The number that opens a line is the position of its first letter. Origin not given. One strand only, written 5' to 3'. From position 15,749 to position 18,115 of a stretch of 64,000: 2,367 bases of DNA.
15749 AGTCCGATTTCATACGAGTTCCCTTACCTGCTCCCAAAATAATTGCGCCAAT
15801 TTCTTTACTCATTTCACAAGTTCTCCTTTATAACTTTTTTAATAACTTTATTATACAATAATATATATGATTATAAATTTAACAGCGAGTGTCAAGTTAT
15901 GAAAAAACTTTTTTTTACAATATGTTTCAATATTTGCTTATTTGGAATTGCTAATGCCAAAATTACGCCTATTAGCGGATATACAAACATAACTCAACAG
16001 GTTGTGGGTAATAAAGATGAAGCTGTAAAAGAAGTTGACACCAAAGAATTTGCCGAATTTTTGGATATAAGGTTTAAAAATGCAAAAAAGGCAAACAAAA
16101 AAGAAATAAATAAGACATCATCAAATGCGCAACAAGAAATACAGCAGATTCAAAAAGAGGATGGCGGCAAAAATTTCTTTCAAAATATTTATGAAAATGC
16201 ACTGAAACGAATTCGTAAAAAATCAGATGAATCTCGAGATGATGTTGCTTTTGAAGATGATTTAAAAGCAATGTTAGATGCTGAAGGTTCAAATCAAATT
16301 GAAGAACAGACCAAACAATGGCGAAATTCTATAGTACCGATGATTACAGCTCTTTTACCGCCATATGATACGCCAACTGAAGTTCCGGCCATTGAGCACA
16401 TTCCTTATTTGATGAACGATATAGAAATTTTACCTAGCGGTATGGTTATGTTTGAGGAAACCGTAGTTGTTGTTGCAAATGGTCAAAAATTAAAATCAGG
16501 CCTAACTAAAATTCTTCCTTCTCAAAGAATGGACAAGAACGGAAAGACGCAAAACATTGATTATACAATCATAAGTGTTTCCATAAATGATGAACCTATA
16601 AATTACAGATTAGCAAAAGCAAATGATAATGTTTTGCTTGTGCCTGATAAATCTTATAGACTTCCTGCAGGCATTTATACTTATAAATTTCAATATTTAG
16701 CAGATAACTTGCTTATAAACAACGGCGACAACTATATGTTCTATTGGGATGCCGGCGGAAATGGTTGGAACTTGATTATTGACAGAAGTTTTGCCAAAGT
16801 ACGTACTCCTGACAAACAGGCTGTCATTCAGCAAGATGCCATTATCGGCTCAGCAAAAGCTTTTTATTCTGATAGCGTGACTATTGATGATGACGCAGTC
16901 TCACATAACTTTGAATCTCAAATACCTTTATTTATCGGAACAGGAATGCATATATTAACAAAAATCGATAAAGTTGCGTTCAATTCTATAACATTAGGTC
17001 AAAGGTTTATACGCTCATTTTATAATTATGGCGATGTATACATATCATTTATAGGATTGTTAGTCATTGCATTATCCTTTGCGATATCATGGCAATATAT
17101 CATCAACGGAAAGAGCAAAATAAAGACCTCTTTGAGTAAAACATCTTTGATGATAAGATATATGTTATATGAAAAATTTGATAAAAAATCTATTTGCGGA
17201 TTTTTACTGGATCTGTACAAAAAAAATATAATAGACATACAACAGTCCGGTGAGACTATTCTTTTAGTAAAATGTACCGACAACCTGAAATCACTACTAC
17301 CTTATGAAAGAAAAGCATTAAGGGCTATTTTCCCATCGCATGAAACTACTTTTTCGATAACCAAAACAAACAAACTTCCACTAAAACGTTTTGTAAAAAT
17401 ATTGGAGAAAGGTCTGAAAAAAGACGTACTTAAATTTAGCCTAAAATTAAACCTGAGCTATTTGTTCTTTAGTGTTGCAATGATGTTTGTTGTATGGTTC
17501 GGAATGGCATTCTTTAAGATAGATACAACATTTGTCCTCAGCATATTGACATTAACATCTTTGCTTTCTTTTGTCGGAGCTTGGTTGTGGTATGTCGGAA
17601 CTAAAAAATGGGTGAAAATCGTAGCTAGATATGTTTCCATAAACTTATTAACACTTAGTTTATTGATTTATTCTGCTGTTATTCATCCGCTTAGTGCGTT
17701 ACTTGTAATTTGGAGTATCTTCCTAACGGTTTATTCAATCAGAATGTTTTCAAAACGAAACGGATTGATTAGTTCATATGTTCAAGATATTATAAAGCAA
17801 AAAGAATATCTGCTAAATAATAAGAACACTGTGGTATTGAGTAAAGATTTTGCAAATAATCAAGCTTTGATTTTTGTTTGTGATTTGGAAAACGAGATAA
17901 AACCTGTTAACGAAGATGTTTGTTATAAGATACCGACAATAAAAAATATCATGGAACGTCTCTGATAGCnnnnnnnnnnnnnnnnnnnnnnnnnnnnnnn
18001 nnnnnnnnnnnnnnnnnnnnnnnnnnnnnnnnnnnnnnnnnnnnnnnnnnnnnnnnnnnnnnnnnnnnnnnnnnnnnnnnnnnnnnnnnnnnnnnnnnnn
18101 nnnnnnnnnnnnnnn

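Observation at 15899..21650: Orphan tandem VirB8-like pair, divergent TolC-like/Ig-domain lipoprotein and DUF2207-like protein: candidate undescribed envelope module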

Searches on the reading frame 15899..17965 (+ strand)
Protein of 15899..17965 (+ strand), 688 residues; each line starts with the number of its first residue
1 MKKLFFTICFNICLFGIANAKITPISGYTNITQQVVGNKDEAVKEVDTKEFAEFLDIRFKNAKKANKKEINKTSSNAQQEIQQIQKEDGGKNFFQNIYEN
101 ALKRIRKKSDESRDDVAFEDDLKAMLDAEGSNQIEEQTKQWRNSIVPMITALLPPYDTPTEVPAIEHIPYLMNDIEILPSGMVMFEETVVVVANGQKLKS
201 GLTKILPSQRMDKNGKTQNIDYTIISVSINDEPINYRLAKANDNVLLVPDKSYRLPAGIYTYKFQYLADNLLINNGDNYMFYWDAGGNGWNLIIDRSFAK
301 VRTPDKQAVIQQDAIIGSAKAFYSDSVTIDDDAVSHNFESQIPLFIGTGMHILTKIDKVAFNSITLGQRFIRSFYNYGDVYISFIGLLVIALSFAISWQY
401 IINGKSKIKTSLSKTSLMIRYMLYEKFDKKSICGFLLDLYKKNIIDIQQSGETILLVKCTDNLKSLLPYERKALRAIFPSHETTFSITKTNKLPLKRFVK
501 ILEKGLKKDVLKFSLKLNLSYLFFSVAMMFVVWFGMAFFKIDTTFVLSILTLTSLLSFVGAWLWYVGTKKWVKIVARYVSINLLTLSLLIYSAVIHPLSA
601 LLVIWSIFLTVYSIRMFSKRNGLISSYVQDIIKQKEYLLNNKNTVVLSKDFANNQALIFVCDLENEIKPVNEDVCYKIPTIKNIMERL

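Call 3: search_protein_families(library=pfam, proteins=[window:15899-17965:+], max_evalue=1)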
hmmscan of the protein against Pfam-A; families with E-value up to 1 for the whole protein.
window:15899-17965:+ (688 aa): 5 families
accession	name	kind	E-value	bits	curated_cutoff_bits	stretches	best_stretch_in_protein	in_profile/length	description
PF09972.14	DUF2207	-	1.3e-09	38.9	24.4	1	174-312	8-126/172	Predicted membrane protein (DUF2207) N-terminal domain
PF24538.1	DUF7599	-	0.0085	16.2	27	1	97-145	2-45/85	Domain of unknown function (DUF7599)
PF14926.11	CFAP300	-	0.016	14.9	27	1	60-145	64-152/246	Cilia- and flagella-associated protein 300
PF04614.17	Pex19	-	0.033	14.3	22.2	1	40-150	24-134/249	Pex19 protein family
PF07458.17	SPAN-X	-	0.81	10.8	22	0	36-88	34-85/95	Sperm protein associated with nucleus, mapped to X chromosome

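Call 4: search_protein_families(library=ncbifam, proteins=[window:15899-17965:+], max_evalue=1)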
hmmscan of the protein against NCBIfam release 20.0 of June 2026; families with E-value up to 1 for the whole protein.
window:15899-17965:+ (688 aa): 4 families
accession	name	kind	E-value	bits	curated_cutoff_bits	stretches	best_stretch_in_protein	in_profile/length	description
NF001109.0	PRK00136.1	equivalog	0.087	12.7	119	1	57-90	12-45/131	30S ribosomal protein S8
TIGR02989.1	Sig-70_gvs1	subfamily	0.2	11.5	124.55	1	75-142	37-101/158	RNA polymerase sigma-70 factor, Rhodopirellula/Verrucomicrobium family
NF041111.1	effector_HPE1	subfamily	0.27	11.4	80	1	607-666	37-97/99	HPE1 family effector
NF050014.1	HpsJ_like_B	equivalog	0.27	10.9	260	0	501-536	216-251/254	hormogonium polysaccharide biosynthesis protein HpsJ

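Call 14: search_solved_structures(query=window:15899-17965:+, max_evalue=10)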
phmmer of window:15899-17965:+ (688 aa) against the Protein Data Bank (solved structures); distinct sequences matched with E-value up to 10: 2.
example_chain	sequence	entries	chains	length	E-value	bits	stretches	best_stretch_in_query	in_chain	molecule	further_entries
9k6o_A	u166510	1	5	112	0.25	13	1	59-119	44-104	C5-Zn1-HEHE-1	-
9dkk_D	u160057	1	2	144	0.82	11.3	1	31-113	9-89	Miniprotein cb3_GGGSGGGS_SB175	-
